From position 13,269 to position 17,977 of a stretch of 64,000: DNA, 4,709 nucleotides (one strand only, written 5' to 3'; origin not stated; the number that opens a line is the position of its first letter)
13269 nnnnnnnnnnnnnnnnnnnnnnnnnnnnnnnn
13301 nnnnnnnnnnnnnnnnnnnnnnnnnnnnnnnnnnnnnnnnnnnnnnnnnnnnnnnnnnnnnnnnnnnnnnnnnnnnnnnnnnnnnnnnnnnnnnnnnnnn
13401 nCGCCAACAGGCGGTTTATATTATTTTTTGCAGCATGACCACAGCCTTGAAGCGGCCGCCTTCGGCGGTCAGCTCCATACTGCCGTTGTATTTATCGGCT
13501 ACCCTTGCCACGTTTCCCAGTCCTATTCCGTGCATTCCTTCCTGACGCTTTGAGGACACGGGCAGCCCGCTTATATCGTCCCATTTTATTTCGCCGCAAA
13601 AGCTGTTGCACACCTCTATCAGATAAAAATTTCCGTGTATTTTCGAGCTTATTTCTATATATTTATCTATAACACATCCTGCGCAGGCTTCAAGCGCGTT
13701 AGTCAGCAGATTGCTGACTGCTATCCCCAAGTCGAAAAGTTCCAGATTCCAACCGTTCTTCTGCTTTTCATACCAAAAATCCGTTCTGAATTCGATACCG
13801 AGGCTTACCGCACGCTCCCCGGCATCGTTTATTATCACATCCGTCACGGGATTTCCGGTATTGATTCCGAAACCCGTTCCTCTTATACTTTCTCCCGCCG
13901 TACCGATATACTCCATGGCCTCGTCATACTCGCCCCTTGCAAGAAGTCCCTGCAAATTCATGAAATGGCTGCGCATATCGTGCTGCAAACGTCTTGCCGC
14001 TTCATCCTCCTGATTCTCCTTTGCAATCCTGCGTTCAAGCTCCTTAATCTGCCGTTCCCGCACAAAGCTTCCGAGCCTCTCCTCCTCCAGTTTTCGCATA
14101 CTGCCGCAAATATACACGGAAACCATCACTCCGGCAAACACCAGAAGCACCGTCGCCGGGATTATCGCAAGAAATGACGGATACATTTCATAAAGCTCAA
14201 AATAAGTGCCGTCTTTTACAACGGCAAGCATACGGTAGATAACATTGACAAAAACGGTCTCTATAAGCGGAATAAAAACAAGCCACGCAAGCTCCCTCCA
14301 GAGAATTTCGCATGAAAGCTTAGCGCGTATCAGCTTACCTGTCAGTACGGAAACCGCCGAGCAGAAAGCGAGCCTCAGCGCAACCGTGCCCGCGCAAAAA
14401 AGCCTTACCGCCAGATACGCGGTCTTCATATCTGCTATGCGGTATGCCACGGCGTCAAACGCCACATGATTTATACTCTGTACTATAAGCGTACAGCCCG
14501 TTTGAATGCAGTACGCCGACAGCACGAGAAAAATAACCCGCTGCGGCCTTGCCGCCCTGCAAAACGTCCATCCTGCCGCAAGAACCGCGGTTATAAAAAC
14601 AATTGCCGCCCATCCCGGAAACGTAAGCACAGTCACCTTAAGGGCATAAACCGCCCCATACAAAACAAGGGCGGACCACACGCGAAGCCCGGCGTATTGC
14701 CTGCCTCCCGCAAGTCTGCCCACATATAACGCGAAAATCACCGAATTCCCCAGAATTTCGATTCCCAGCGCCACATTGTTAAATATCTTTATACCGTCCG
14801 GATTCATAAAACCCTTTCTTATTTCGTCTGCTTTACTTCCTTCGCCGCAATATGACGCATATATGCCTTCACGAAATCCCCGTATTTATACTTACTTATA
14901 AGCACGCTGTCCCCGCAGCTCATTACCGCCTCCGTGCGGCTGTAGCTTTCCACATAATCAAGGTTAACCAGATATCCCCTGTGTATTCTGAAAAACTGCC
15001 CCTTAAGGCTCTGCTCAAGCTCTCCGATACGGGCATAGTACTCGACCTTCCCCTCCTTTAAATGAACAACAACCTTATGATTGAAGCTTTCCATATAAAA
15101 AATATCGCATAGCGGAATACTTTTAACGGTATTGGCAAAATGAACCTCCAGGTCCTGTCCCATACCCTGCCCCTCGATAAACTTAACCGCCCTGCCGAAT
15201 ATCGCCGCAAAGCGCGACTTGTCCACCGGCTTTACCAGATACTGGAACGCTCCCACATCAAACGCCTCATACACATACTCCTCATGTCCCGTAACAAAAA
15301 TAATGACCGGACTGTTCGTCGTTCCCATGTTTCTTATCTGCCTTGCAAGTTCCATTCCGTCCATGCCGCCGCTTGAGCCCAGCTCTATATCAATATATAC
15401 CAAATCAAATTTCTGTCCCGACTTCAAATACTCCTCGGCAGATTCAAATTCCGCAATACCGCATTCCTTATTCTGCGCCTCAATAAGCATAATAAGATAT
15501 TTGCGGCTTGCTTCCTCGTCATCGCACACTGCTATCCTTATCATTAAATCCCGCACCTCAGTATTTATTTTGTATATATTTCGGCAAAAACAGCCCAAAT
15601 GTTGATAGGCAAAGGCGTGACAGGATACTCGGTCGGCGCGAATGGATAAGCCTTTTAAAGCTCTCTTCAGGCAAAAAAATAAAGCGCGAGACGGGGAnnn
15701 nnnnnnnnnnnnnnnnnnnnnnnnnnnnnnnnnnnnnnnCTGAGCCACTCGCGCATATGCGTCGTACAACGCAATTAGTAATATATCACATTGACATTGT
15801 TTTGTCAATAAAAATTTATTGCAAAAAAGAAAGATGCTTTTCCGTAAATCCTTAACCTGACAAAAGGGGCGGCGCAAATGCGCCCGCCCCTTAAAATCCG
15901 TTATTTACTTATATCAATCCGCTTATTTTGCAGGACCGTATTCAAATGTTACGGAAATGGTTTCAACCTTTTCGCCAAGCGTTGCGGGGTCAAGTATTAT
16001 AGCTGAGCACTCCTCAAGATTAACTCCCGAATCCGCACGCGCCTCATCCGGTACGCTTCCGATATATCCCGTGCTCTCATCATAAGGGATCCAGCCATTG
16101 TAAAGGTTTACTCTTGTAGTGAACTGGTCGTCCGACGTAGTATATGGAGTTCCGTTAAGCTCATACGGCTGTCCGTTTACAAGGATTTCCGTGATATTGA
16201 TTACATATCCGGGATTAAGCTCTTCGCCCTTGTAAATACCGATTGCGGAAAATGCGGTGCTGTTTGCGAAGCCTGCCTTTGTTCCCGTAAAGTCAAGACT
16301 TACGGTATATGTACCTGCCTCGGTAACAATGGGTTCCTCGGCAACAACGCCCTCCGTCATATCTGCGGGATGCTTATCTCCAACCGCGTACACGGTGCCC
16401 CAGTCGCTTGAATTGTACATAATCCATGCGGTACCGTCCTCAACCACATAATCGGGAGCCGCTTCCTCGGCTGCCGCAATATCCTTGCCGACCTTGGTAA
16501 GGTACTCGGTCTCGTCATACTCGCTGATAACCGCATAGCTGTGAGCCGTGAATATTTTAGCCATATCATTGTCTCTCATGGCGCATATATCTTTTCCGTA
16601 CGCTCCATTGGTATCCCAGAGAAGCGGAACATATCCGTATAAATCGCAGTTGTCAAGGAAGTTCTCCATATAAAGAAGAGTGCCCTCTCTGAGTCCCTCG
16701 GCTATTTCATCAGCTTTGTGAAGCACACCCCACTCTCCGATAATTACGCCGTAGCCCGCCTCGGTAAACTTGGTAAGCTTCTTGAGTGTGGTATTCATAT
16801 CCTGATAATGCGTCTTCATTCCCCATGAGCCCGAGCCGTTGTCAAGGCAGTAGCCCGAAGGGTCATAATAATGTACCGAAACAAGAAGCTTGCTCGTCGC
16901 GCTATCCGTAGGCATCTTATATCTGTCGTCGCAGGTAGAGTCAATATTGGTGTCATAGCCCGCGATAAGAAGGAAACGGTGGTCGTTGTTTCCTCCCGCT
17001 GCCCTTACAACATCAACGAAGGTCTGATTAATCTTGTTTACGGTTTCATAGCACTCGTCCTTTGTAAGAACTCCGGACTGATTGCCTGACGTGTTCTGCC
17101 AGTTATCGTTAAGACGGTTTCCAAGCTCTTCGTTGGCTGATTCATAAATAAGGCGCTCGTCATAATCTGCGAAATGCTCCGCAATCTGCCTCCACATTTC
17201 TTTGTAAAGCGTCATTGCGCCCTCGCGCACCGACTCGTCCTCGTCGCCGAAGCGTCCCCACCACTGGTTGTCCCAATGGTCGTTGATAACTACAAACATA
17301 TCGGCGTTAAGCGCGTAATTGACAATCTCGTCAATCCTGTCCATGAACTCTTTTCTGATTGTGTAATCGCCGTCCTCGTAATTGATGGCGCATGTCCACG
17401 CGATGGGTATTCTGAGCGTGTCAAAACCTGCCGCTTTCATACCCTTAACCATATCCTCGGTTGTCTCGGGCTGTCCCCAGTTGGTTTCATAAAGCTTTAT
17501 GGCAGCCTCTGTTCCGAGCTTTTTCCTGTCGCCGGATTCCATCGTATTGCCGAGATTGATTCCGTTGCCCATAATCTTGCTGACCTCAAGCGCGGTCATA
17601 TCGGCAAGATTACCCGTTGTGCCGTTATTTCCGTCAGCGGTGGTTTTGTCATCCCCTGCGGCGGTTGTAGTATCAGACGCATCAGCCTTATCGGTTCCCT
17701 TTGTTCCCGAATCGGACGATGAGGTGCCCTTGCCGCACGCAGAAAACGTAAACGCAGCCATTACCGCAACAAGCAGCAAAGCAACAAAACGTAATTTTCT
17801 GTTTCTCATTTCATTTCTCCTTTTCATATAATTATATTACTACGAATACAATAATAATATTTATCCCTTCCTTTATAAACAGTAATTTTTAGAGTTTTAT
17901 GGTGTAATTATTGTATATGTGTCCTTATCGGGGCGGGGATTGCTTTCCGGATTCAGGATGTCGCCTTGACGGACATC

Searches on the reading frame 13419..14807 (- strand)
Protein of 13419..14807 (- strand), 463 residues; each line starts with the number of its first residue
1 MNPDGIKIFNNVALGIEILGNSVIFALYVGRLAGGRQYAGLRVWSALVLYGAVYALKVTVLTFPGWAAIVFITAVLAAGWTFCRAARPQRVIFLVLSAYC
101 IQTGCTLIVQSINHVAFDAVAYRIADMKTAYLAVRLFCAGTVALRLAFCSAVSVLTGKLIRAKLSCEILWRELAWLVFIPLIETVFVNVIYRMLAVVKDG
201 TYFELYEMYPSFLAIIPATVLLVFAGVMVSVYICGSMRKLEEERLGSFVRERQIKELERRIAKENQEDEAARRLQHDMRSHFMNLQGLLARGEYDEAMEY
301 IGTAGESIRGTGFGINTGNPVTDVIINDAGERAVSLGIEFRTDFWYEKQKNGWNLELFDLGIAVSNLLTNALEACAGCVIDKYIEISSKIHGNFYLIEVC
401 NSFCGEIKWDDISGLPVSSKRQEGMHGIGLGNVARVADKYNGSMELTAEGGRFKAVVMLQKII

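Call 5: search_protein_families(library=pfam, proteins=[window:13419-14807:-], max_evalue=1)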
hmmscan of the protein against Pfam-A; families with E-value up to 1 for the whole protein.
window:13419-14807:- (463 aa): 3 families
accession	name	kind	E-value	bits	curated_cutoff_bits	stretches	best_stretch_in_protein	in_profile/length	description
PF14501.12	HATPase_c_5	-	9.1e-20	70.9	22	1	356-459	2-101/102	GHKL domain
PF02518.31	HATPase_c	-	2.4e-05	25.2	26.4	1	360-453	6-101/111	Histidine kinase-, DNA gyrase B-, and HSP90-like ATPase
PF14689.11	SPOB_a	-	0.22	11.6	28.1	1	272-304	17-49/62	Sensor_kinase_SpoOB-type, alpha-helical domain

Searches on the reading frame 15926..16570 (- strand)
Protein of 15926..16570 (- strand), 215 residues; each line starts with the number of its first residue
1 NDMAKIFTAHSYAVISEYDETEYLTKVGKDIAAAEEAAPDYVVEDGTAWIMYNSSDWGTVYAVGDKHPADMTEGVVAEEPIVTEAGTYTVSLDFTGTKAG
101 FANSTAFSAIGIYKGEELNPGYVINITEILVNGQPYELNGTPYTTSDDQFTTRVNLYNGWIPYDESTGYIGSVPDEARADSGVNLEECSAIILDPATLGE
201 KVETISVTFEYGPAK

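Call 58: search_solved_structures(query=window:15926-16570:-, max_evalue=0.01)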
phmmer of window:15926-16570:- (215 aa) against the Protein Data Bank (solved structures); distinct sequences matched with E-value up to 0.01: 0.

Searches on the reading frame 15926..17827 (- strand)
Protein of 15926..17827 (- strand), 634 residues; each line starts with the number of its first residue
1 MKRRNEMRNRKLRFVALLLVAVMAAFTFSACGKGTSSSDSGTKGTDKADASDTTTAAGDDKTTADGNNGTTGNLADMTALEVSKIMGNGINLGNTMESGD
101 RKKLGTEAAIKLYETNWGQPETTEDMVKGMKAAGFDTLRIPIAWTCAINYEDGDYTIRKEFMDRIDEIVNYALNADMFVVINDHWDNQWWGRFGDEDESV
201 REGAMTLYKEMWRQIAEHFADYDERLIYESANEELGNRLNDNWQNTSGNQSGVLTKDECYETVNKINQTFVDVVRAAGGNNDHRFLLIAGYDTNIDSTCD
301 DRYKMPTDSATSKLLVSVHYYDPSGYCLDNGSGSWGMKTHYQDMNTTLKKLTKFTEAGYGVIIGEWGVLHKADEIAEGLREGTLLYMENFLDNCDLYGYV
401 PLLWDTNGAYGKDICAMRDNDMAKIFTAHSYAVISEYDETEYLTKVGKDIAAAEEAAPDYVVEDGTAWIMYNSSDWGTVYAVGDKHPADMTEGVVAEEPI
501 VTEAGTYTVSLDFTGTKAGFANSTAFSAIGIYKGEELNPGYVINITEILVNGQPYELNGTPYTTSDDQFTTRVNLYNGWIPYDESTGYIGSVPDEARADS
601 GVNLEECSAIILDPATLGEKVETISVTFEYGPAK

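Call 5: search_protein_families(library=pfam, proteins=[window:15926-17827:-], max_evalue=1)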
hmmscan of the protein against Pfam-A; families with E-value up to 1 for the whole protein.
window:15926-17827:- (634 aa): 3 families
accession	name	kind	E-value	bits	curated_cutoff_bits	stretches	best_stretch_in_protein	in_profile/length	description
PF00150.24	Cellulase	-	2.1e-47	162.4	23.5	1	105-407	5-269/272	Cellulase (glycosyl hydrolase family 5)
PF21827.1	New_glue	-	0.0014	18.8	31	1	13-72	2-61/94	New glue protein family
PF14488.12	DUF4434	-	0.075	13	30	1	117-217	16-116/283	Domain of unknown function (DUF4434)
